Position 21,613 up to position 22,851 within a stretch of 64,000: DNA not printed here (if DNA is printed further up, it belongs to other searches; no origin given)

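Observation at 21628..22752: AT-rich orphan gene: zinc ribbon + winged-helix-like + nucleoside 2-deoxyribosyltransferase/TIR-like domain (possible conflict/defence effector)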

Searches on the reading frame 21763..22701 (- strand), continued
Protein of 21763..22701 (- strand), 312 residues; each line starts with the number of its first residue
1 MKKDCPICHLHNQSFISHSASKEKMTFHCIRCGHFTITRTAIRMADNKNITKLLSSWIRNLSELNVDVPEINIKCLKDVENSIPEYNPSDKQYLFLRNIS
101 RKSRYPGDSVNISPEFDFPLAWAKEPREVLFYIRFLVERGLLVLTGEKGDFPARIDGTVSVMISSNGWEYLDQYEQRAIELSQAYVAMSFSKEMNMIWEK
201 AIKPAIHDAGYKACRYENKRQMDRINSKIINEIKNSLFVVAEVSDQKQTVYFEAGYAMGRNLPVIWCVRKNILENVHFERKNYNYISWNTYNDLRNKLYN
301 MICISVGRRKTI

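Call 21: search_solved_structures(query=A2, max_evalue=10, show_alignments=4)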
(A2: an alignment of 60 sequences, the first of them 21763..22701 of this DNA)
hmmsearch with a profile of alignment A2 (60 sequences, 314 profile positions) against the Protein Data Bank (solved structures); distinct sequences matched with E-value up to 10: 7.
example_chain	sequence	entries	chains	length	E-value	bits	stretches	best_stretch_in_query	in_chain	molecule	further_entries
6mfv_A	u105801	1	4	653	0.039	16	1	97-127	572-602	tetratricopeptide repeat sensor PH0952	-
2ksc_A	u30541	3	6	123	1.1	11.3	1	230-311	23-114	Cyanoglobin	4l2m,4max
4c25_A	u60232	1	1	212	1.2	11.1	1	125-181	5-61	L-FUCULOSE PHOSPHATE ALDOLASE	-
4c24_A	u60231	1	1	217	1.3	11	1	125-181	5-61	L-FUCULOSE PHOSPHATE ALDOLASE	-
2klh_A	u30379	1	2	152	1.4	10.8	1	205-268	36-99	c-Myc-responsive protein Rcl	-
5aaq_A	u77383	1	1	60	1.8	10.6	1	7-40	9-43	CALCIUM-BINDING AND COILED-COIL DOMAIN-CONTAINING PROTEIN 2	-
4fyh_A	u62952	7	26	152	1.9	10.5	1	206-268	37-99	Deoxyribonucleoside 5'-monophosphate N-glycosidase | 2'-deoxynucleoside 5'-phosphate N-hydrolase 1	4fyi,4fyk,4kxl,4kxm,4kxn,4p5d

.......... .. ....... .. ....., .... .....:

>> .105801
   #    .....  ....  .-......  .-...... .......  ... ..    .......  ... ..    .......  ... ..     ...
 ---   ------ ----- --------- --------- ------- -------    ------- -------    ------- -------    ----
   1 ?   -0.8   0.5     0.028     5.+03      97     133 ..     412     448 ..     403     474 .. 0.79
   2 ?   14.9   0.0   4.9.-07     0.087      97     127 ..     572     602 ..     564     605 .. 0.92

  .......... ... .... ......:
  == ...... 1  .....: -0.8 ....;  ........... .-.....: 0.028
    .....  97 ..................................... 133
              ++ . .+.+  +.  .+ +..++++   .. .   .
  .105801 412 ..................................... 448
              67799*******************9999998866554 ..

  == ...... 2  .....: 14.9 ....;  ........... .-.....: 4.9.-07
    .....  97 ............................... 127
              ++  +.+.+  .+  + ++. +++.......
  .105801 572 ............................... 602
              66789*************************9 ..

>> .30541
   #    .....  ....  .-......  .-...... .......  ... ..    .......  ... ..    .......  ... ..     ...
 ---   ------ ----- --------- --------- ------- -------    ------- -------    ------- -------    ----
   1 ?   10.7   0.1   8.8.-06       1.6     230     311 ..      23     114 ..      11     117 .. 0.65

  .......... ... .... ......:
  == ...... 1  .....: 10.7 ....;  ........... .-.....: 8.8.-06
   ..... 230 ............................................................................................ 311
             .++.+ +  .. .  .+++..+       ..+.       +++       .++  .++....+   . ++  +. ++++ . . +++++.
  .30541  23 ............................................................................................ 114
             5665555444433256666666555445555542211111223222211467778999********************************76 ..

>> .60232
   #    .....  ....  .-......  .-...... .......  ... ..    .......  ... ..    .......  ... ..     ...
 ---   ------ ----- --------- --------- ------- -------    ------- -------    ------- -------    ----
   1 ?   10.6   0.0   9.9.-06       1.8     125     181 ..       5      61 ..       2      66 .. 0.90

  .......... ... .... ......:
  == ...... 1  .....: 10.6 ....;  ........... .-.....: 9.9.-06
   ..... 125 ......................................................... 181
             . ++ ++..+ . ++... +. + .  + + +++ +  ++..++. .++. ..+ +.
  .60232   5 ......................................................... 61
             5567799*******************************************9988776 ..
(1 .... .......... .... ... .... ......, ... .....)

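Call 29: predict_structure(alignment_id=A2)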
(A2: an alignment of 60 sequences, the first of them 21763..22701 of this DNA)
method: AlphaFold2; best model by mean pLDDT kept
length: 312 residues; sequences in the alignment: 60
mean_pLDDT: 85.1   pTM: 0.57
mean pLDDT of the five models: 85.1, 84.3, 82.6, 82.6, 81.2
residues with pLDDT >= 90: 129; 70-90: 150; 50-70: 31; < 50: 2
segments of 3 or more residues with pLDDT < 50: none
pLDDT, mean of each block of 10 residues (from residue 1): 90 84 88 93 91 90 86 88 77 89 89 87 87 92 79 76 93 69 85 90 93 75 67 86 84 87 90 80 86 96 80 43
secondary structure, 60 per line:
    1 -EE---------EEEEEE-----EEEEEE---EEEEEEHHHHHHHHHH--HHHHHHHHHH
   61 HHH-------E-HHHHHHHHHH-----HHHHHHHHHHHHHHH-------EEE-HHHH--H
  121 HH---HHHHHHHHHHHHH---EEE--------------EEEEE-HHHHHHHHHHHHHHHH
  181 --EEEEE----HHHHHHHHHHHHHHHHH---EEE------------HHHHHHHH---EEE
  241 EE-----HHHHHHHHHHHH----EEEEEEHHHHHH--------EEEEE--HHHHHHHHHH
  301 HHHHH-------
elements in order: E13-18 E24-29 E33-38 H39-48 H51-63 H73-82 H88-102 E110-112 H114-117 H126-138 E142-144 E159-163 H165-180 E183-187 H192-208 E212-214 H227-234 E238-242 H248-259 E264-269 H270-275 E284-288 H291-305

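Call 32: fold_search(model_id=the predicted structure, library=pdb)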
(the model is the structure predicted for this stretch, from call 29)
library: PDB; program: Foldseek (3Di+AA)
matches with E <= 10: 1166; with E <= 0.001: 1
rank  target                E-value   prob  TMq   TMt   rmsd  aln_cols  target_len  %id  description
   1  9i6e_B                9.1e-04  1.00  0.30  0.64   4.5       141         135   13  Crystal structure of DNPH1 bound by compound 5. (released 2025-11-12)
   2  4kxm_A                1.4e-03  1.00  0.31  0.69   4.7       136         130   13  Crystal structure of DNPH1 (RCL) WITH N6-ISOPENTENYL-AMP (released 2014-02-05)
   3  2rdm_A                1.6e-03  1.00  0.26  0.52   4.9       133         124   15  Crystal structure of response regulator receiver protein from Sinorhizobium medicae WSM419 (released 2007-10-09)
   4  4kxm_B                1.7e-03  1.00  0.30  0.65   5.3       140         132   14  Crystal structure of DNPH1 (RCL) WITH N6-ISOPENTENYL-AMP (released 2014-02-05)
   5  8qhq_C                1.9e-03  1.00  0.32  0.65   4.2       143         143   12  Crystal structure of human DNPH1 bound to hmdUMP (released 2023-11-08)
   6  3tbf_H                2.1e-03  0.99  0.24  0.22   8.9       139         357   14  C-terminal domain of glucosamine-fructose-6-phosphate aminotransferase from Francisella tularensis. (released 2011-08-24)
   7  4p5e_B                2.2e-03  1.00  0.30  0.62   5.2       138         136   14  CRYSTAL STRUCTURE OF HUMAN DNPH1 (RCL) WITH 6-NAPHTHYL-PURINE-RIBOSIDE-MONOPHOSPHATE (released 2014-08-20)
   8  4fyh_A                2.5e-03  1.00  0.28  0.63   4.4       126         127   16  Crystal structure of rcl with phospho-triciribine (released 2013-01-02)
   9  9i9q_A                2.5e-03  1.00  0.28  0.59   5.2       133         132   14  Crystal structure of DNPH1 bound by compound 2. (released 2025-11-12)
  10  3tbf_D                2.8e-03  0.99  0.25  0.22   9.1       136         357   15  C-terminal domain of glucosamine-fructose-6-phosphate aminotransferase from Francisella tularensis. (released 2011-08-24)
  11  4kxn_B                3.0e-03  1.00  0.32  0.71   4.2       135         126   14  Crystal structure of DNPH1 (RCL) with kinetine riboside monophosphate (released 2014-02-05)
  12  3tbf_A                3.1e-03  0.99  0.24  0.22   8.9       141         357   16  C-terminal domain of glucosamine-fructose-6-phosphate aminotransferase from Francisella tularensis. (released 2011-08-24)
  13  4kxl_D                3.3e-03  1.00  0.31  0.65   5.0       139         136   14  Crystal structure of DNPH1 (RCL) with 6-CYCLOPENTYL-AMP (released 2014-02-05)
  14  7cm7_A                3.3e-03  0.94  0.29  0.16  17.6       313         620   12  NAD+-bound Sarm1 E642A in the self-inhibited state (released 2020-10-21)
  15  5box_A                3.3e-03  0.57  0.16  0.19  26.0       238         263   13  Structure of TrmBL2, an archaeal chromatin protein, shows a novel mode of DNA binding. (released 2015-09-02)
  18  4jen_A                3.8e-03  1.00  0.28  0.67   4.8       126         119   13  Structure of Clostridium botulinum CMP N-glycosidase, BcmB (released 2013-09-11)
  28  9emw_A                5.4e-03  1.00  0.28  0.52   5.3       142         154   13  Nucleoside 2'deoxyribosyltransferase from Chroococcidiopsis thermalis PCC 7203 Y7F Mutant bound to ImmH-Forodesine (released 2025-05-14)
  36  6zfx_A                6.0e-03  1.00  0.29  0.16  10.2       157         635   11  hSARM1 GraFix-ed (released 2020-11-18)
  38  8qc0_B                6.4e-03  1.00  0.27  0.50   6.1       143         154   14  Nucleoside 2'deoxyribosyltransferase from Chroococcidiopsis thermalis PCC 7203 WT ribosylated (released 2024-02-21)
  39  8gni_B                6.4e-03  1.00  0.24  0.48   6.0       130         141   12  Human SARM1 bounded with NMN and Nanobody-C6, Conformation 1 (released 2023-01-18)
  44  8i88_C                7.6e-03  1.00  0.31  0.24   4.9       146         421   12  Cryo-EM structure of TIR-APAZ/Ago-gRNA complex (released 2023-07-05)
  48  4jen_B                8.1e-03  1.00  0.28  0.64   5.0       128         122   12  Structure of Clostridium botulinum CMP N-glycosidase, BcmB (released 2013-09-11)
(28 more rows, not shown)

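Call 34: search_dna_similar(query=window:21763-22701:-, collection=phages, mode=protein, max_evalue=0.001, max_rows=25)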
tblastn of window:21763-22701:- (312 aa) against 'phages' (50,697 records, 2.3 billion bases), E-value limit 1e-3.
No match.

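Call 35: search_dna_similar(query=window:21763-22701:-, collection=plasmids, mode=protein, max_evalue=0.001, max_rows=25)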
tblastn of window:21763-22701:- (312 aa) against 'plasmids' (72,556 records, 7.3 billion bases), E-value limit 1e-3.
Records with a match: 21; places in all: 21; records where one place covers at least 80% of the query: 17.
Best place of each record, by identity: <60% 21.
By first word of the organism name: Bacillus 16; Bradyrhizobium 1; Hydrogenimonas 1; Hymenobacter 1; Leptospira 1; Aliarcobacter 1.
By predicted mobility (MOB-suite, as given by PLSDB): conjugative 9; non-mobilizable 8; mobilizable 4.
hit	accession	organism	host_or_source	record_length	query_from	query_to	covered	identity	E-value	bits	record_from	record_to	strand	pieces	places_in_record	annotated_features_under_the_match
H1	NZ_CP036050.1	Bacillus mycoides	cell culture,soil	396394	1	306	98%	28.9%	1e-28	123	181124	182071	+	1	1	nucleoside 2-deoxyribosyltransferase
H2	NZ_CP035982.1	Bacillus mycoides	cell culture,soil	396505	1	306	98%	28.9%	1e-28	123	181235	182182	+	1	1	nucleoside 2-deoxyribosyltransferase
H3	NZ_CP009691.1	Bacillus mycoides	soil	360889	1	306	98%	28.9%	1e-28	122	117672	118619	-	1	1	nucleoside 2-deoxyribosyltransferase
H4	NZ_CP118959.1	Bacillus mycoides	Soil,Type strain bacterial culture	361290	1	306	98%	28.9%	1e-28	122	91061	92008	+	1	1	nucleoside 2-deoxyribosyltransferase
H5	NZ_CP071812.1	Bacillus mycoides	cell culture,soil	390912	1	306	98%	28.9%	1e-28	122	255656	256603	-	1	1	nucleoside 2-deoxyribosyltransferase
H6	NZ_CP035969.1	Bacillus mycoides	cell culture,soil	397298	1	306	98%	28.9%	1e-28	122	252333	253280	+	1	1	nucleoside 2-deoxyribosyltransferase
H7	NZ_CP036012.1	Bacillus mycoides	cell culture,soil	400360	1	306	98%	28.9%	1e-28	122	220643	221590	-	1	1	nucleoside 2-deoxyribosyltransferase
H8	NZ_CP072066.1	Bacillus mycoides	cell culture,soil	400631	1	306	98%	28.9%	1e-28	122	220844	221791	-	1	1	nucleoside 2-deoxyribosyltransferase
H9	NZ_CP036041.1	Bacillus mycoides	cell culture,soil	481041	1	306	98%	28.9%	1e-28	122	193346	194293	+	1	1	nucleoside 2-deoxyribosyltransferase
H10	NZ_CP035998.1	Bacillus mycoides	cell culture,soil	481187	1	306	98%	28.9%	1e-28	122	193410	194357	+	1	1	nucleoside 2-deoxyribosyltransferase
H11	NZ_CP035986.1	Bacillus mycoides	cell culture,soil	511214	1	306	98%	28.9%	1e-28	122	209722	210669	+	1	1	nucleoside 2-deoxyribosyltransferase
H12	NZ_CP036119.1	Bacillus mycoides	cell culture,soil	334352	1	306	98%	28.9%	1e-28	122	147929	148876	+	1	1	nucleoside 2-deoxyribosyltransferase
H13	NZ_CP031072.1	Bacillus mycoides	cell culture,soil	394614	1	306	98%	28.8%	5e-28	121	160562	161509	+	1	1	nucleoside 2-deoxyribosyltransferase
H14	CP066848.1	Bacillus mycoides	single cell,soil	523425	1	306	98%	28.8%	5e-28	121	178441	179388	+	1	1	nucleoside 2-deoxyribosyltransferase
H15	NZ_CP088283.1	Bradyrhizobium quebecense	soybean cv. AC Glengarry,Cell ...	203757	33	307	88%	31.2%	1e-25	114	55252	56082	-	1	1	hypothetical protein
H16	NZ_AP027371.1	Hydrogenimonas cancrithermarum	-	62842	5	306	97%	26.8%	2e-21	101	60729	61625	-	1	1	hypothetical protein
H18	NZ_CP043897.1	Leptospira interrogans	Homo sapiens,cell culture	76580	75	298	72%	31.5%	7e-21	100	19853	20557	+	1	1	nucleoside 2-deoxyribosyltransferase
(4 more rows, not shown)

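Call 36: get_annotated_region(hit=H1, flank=7000)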
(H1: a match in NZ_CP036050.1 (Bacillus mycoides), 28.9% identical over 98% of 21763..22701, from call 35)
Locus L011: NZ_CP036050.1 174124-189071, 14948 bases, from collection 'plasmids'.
description: Bacillus mycoides strain BPN601 plasmid p396
organism: Bacillus mycoides (NCBI taxid 1405)
taxonomy: Bacteria; Bacillota; Bacilli; Bacillales; Bacillaceae; Bacillus; Bacillus mycoides
host: -; source: cell culture,soil; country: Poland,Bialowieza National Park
typing (MOB-suite, as given by PLSDB): non-mobilizable
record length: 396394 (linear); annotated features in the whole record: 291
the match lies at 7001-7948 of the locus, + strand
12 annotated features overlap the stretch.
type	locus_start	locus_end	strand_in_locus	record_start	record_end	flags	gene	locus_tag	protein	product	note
CDS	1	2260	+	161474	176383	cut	-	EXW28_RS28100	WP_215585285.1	non-ribosomal peptide synthase/polyketide synthase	GO:0008610 - lipid biosynthetic process [Evidence IEA]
CDS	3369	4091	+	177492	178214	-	-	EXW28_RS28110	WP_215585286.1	thioesterase domain-containing protein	GO:0009058 - biosynthetic process [Evidence IEA]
CDS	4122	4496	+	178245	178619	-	-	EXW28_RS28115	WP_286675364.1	putative mucin/carbohydrate-binding domain-containing protein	-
CDS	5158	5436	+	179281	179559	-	-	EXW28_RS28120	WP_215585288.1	AbrB/MazE/SpoVT family DNA-binding domain-containing protein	-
CDS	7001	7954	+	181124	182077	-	-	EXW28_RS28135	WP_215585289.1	nucleoside 2-deoxyribosyltransferase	-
CDS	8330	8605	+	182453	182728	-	-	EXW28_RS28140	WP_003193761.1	hypothetical protein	-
CDS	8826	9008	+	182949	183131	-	-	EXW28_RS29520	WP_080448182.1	hypothetical protein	-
CDS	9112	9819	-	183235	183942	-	-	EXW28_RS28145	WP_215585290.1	IS6 family transposase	-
CDS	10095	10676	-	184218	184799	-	-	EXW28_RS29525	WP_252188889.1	collagen-like protein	-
CDS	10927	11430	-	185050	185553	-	exsF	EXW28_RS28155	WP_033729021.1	exosporium protein ExsF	-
CDS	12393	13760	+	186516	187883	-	-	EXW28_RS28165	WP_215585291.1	TIGR00366 family protein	-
CDS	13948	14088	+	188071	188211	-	-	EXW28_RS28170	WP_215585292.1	hypothetical protein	-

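Call 37: get_annotated_region(hit=H16, flank=7000)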
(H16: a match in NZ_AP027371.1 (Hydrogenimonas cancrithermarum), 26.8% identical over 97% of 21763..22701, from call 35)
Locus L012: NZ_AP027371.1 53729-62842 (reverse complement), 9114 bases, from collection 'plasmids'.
description: Hydrogenimonas cancrithermarum strain ISO32 plasmid pISO32_1, complete sequence
organism: Hydrogenimonas cancrithermarum (NCBI taxid 2993563)
taxonomy: Bacteria; Campylobacterota; Epsilonproteobacteria; Campylobacterales; Hydrogenimonadaceae; Hydrogenimonas; Hydrogenimonas cancrithermarum
host: -; source: -; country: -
typing (MOB-suite, as given by PLSDB): non-mobilizable
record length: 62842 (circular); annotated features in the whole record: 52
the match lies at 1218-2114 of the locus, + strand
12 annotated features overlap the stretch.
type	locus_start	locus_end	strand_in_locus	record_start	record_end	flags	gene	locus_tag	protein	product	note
CDS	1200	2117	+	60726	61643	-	-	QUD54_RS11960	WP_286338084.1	hypothetical protein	-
CDS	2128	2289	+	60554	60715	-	-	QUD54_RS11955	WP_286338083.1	hypothetical protein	-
CDS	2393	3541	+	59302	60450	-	-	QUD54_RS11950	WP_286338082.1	ATP-binding protein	-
CDS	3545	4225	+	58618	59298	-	-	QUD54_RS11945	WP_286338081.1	hypothetical protein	-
CDS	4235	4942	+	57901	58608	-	-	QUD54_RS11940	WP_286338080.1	HNH endonuclease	-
CDS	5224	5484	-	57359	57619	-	-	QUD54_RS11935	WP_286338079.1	hypothetical protein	-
CDS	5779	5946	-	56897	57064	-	-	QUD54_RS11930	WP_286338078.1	hypothetical protein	-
CDS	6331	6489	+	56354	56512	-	-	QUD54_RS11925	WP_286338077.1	SEL1-like repeat protein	-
CDS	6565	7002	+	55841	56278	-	-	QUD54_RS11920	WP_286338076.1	hypothetical protein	-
CDS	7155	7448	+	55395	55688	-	-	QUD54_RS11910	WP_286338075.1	hypothetical protein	-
CDS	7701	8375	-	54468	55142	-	-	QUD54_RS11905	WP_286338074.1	hypothetical protein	-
CDS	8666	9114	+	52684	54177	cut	-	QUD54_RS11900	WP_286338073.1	DUF2779 domain-containing protein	-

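Call 38: get_annotated_region(hit=H18, flank=7000)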
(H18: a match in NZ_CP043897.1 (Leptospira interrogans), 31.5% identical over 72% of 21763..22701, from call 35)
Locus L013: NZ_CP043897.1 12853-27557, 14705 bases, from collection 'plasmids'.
description: Leptospira interrogans serovar Bataviae strain 1489 plasmid p4, complete sequence
organism: Leptospira interrogans (NCBI taxid 312175)
taxonomy: Bacteria; Spirochaetota; Spirochaetia; Leptospirales; Leptospiraceae; Leptospira; Leptospira interrogans
host: -; source: Homo sapiens,cell culture; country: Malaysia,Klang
typing (MOB-suite, as given by PLSDB): non-mobilizable; replicon rep_cluster_216
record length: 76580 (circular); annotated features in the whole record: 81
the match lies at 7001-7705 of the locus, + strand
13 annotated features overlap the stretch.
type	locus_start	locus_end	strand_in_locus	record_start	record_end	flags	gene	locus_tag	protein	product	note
CDS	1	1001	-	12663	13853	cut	-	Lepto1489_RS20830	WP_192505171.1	baseplate J/gp47 family protein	-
CDS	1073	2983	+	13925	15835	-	-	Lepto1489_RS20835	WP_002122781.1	hypothetical protein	-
CDS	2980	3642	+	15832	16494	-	-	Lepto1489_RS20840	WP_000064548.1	hypothetical protein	-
CDS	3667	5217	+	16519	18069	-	-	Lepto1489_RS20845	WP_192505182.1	hypothetical protein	-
CDS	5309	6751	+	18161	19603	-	-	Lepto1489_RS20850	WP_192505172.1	SEFIR domain-containing protein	-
CDS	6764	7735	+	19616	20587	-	-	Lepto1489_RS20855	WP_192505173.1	nucleoside 2-deoxyribosyltransferase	-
CDS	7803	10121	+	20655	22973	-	-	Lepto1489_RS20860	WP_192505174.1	class I SAM-dependent methyltransferase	-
CDS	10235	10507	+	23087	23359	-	-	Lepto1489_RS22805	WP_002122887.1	hypothetical protein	-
CDS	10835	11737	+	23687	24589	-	-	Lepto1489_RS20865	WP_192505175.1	hypothetical protein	-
CDS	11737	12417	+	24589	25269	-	-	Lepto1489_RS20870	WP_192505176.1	hypothetical protein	-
CDS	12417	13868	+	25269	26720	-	-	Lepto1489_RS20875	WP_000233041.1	hypothetical protein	-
CDS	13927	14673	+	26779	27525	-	-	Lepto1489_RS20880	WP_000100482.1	hypothetical protein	-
CDS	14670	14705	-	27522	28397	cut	-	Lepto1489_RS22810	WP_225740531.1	hypothetical protein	-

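Call 39: get_annotated_region(hit=H15, flank=7000)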
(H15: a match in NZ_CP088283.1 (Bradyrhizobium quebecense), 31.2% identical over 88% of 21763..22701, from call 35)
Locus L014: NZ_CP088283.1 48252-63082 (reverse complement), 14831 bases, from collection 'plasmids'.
description: Bradyrhizobium quebecense strain 12S5 plasmid pBq12S5
organism: Bradyrhizobium quebecense (NCBI taxid 2748629)
taxonomy: Bacteria; Pseudomonadota; Alphaproteobacteria; Hyphomicrobiales; Nitrobacteraceae; Bradyrhizobium; Bradyrhizobium quebecense
host: -; source: soybean cv. AC Glengarry,Cell Culture,root nodule from soybean plant inoculated with root zone soil from ...; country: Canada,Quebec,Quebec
typing (MOB-suite, as given by PLSDB): conjugative; replicon rep_cluster_506; relaxase MOBP; mating-pair formation MPF_T
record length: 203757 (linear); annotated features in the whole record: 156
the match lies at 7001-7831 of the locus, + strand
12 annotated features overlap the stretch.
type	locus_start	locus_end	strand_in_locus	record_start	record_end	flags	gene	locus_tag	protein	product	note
CDS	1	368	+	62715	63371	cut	-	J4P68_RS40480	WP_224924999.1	hypothetical protein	-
CDS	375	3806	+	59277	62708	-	-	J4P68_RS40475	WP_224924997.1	ATP-dependent helicase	-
CDS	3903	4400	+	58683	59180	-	-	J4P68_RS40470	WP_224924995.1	hypothetical protein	-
CDS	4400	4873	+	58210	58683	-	-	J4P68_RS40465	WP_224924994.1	hypothetical protein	-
CDS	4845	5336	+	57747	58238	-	-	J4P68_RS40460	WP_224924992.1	hypothetical protein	-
CDS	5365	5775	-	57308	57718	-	-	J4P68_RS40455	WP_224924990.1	hypothetical protein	-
CDS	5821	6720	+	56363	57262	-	-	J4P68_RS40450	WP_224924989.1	ThiF family adenylyltransferase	-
CDS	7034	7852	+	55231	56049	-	-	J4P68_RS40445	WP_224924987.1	hypothetical protein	-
CDS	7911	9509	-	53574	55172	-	-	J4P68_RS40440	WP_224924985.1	hypothetical protein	-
CDS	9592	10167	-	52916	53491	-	-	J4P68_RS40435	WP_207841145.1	hypothetical protein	-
CDS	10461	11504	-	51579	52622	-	-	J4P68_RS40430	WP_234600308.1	hypothetical protein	-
CDS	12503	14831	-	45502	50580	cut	-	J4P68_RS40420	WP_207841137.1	AAA family ATPase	-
